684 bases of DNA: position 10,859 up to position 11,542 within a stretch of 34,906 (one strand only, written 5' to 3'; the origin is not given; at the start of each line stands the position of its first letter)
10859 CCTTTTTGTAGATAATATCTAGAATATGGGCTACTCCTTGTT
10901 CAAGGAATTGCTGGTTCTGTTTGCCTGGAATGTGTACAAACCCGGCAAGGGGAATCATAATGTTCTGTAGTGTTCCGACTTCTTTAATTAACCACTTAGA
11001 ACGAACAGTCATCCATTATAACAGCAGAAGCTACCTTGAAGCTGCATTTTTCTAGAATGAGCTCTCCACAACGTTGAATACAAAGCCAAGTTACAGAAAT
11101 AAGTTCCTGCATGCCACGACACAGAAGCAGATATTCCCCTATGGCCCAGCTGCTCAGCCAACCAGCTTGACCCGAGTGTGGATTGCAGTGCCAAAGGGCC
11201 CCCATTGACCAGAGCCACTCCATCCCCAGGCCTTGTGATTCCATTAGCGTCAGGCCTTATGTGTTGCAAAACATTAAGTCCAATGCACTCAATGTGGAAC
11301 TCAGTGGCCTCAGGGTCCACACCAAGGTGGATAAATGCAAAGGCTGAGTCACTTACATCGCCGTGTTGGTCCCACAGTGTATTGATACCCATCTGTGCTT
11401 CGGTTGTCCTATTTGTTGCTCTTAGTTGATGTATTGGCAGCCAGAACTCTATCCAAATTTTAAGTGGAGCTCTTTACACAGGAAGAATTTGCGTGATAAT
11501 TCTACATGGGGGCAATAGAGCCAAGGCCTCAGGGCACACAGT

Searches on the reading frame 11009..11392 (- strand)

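Call 62: search_protein_families(library=pfam, proteins=[window:11009-11392:-], max_evalue=0.01)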
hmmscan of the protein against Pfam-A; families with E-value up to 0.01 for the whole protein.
window:11009-11392:- (127 aa): 1 family
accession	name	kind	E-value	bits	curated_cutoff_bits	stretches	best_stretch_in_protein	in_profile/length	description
PF01470.22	Peptidase_C15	-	3.7e-09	37.3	22.7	1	20-122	64-164/204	Pyroglutamyl peptidase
